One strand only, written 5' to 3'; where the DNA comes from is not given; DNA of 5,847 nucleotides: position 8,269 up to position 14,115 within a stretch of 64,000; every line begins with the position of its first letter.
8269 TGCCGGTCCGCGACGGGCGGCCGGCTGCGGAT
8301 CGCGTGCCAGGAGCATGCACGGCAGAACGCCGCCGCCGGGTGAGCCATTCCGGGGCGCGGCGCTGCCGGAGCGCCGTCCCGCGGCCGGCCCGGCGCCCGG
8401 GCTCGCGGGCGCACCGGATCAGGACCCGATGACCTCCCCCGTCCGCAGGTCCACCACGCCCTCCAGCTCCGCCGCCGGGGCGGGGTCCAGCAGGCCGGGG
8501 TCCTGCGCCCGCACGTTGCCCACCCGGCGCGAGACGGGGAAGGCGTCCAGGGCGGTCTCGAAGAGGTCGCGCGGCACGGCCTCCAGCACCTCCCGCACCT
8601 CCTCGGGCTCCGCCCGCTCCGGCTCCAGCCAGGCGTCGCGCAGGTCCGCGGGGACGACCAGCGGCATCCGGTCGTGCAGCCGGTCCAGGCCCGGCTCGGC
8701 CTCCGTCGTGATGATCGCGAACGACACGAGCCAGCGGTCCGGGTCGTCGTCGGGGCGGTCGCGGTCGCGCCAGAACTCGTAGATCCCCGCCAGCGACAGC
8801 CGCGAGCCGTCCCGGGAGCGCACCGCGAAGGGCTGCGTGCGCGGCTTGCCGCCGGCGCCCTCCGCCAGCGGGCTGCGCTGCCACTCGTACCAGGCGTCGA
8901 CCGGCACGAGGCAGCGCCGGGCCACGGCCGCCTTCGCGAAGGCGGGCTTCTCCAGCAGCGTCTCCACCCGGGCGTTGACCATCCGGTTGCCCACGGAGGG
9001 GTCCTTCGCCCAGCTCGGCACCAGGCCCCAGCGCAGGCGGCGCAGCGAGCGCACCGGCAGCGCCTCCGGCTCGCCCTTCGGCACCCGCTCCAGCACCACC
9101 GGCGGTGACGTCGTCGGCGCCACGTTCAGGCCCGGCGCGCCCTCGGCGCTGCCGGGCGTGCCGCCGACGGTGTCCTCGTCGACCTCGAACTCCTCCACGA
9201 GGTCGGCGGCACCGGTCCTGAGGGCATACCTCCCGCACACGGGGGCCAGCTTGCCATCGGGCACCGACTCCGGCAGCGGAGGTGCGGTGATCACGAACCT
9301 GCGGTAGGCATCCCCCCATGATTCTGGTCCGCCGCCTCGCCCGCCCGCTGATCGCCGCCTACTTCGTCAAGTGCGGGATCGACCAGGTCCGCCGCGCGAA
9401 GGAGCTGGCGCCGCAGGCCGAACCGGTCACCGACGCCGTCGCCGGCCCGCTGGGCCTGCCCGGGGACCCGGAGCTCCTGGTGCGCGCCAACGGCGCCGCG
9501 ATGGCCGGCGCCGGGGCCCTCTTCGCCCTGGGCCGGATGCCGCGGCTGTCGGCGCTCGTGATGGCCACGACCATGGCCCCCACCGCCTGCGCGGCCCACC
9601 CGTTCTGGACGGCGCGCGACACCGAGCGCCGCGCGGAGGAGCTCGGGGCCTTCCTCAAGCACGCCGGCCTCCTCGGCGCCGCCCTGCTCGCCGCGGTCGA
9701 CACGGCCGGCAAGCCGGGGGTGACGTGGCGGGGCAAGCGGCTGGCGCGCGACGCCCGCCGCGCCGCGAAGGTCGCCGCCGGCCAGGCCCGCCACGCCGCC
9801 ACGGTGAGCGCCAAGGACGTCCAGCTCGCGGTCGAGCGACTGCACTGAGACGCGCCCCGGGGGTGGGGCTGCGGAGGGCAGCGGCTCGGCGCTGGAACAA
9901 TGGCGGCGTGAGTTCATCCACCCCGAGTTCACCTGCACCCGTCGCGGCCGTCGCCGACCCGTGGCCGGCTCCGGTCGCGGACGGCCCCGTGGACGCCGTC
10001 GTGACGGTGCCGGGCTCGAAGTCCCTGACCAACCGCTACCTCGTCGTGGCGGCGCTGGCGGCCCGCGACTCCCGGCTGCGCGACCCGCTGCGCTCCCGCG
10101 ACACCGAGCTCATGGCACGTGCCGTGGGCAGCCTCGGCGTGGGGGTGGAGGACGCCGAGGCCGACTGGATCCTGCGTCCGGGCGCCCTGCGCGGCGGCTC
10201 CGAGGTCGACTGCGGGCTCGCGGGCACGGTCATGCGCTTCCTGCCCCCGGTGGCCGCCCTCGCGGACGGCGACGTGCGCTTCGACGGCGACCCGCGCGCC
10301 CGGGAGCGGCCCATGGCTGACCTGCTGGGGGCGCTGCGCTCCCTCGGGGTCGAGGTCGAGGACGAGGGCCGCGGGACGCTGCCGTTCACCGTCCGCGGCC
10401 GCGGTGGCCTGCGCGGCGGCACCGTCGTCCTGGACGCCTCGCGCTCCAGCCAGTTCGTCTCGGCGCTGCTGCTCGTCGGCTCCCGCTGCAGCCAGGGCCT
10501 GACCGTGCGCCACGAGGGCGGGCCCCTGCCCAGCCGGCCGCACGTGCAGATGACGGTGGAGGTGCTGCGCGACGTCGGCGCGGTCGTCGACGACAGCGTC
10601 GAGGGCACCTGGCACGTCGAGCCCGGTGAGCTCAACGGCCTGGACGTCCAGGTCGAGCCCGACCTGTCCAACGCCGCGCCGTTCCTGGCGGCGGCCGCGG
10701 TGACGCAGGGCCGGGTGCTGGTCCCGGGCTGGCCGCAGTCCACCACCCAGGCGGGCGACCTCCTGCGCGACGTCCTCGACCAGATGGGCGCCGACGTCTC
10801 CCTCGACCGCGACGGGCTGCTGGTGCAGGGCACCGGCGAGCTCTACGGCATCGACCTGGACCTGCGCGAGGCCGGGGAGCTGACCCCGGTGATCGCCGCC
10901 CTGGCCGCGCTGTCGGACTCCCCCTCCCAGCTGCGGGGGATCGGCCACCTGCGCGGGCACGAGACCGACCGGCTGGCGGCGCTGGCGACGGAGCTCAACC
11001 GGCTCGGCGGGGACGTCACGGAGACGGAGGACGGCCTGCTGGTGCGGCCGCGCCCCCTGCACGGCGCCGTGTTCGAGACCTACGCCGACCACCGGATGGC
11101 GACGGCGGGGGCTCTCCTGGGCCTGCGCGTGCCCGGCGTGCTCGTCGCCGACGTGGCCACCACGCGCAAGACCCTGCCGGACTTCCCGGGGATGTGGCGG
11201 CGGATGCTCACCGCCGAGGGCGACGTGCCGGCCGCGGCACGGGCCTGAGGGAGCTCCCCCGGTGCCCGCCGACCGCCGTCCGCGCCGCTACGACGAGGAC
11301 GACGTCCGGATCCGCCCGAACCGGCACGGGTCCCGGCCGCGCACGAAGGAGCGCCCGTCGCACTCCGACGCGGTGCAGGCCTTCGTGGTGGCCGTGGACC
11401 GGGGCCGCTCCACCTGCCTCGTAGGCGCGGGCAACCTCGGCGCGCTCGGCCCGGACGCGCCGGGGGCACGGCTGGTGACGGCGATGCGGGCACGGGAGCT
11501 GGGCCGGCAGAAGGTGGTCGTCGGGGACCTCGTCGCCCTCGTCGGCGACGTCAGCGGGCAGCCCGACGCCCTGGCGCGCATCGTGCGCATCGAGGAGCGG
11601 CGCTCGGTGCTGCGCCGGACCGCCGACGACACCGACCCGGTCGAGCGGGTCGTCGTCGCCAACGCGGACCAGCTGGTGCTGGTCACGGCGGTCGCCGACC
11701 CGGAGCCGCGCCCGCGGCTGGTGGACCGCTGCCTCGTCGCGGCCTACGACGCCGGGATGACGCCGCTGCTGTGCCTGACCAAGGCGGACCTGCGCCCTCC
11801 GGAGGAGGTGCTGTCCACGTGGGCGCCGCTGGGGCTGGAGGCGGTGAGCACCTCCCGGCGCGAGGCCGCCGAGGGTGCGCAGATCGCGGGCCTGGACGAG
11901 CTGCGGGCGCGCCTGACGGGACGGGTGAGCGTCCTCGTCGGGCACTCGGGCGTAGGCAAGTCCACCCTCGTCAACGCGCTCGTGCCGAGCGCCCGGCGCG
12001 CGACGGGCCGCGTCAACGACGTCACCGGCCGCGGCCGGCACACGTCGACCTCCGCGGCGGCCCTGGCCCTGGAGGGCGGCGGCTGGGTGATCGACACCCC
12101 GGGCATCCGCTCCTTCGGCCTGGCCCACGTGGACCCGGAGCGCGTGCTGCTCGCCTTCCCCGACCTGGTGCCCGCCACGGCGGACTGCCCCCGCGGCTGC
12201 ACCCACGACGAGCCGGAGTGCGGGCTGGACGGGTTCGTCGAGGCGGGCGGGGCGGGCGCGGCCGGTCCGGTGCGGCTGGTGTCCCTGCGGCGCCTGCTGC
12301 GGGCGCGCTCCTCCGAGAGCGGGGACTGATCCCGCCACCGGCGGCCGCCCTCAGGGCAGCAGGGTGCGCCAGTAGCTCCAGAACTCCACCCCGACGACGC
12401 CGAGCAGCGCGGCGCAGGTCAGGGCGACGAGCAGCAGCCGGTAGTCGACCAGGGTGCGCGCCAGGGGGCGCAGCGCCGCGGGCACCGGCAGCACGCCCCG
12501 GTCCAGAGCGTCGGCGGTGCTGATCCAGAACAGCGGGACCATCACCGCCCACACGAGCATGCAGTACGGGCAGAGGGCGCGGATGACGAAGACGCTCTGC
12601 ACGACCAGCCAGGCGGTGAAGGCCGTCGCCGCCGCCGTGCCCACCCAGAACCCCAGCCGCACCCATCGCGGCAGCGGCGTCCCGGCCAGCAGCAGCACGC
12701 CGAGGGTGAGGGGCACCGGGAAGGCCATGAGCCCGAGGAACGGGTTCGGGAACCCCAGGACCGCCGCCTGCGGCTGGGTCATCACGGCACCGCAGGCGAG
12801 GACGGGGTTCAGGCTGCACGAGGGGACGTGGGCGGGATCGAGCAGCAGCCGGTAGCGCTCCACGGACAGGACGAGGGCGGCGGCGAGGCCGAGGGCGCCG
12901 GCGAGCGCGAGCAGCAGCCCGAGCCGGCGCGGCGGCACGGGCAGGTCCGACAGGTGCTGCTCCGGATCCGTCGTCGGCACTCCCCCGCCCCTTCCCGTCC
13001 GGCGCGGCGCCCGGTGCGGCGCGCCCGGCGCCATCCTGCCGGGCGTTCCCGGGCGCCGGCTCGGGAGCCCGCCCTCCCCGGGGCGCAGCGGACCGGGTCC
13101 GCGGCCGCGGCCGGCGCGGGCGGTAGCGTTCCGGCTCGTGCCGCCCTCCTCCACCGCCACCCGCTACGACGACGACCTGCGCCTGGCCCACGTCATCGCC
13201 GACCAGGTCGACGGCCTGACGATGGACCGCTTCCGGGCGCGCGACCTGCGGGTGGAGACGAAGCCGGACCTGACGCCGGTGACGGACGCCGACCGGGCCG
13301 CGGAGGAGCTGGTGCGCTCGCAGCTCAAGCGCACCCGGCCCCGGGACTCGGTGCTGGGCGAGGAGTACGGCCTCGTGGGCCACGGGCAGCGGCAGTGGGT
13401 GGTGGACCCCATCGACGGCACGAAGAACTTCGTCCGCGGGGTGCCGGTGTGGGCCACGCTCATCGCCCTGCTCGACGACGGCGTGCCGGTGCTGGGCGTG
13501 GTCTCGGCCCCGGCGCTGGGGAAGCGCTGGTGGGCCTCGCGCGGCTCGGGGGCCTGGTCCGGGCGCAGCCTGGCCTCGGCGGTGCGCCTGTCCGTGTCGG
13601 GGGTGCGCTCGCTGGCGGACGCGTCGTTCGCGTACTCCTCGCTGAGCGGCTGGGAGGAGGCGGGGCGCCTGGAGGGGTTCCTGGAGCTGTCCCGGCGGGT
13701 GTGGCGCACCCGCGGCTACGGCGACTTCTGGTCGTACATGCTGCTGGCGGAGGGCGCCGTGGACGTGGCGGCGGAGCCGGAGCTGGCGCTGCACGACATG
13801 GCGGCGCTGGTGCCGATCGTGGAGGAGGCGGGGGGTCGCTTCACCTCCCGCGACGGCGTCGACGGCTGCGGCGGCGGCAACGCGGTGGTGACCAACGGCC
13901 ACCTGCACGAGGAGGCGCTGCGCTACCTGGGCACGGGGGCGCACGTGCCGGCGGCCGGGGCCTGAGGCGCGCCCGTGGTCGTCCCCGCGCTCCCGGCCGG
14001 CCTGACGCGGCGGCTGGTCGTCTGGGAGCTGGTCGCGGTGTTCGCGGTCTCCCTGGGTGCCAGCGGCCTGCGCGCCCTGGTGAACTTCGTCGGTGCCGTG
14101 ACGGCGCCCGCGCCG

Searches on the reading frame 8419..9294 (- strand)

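Call 60: search_protein_families(library=pfam, proteins=[window:8419-9294:-], max_evalue=0.0001)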
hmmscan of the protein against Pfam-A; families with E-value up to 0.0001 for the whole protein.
window:8419-9294:- (291 aa): 1 family
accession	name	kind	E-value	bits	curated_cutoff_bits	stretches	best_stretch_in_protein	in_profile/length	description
PF02586.19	SRAP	-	1.4e-60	205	27.1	1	19-261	1-214/214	SOS response associated peptidase (SRAP)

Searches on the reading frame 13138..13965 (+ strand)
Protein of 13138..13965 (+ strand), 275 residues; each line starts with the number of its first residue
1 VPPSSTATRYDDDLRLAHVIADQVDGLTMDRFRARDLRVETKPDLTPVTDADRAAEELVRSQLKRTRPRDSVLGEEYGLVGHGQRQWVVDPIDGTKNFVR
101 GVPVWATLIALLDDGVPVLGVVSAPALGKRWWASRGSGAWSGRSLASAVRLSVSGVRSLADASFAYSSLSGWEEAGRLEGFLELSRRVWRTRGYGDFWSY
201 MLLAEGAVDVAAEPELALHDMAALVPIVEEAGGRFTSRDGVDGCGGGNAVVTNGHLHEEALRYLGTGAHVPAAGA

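Call 25: search_protein_families(library=pfam, proteins=[window:13138-13965:+], max_evalue=0.001)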
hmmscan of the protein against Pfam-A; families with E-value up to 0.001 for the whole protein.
window:13138-13965:+ (275 aa): 1 family
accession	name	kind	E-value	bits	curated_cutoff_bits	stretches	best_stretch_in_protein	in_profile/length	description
PF00459.30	Inositol_P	-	7.4e-47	160.5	27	1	26-258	18-260/271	Inositol monophosphatase family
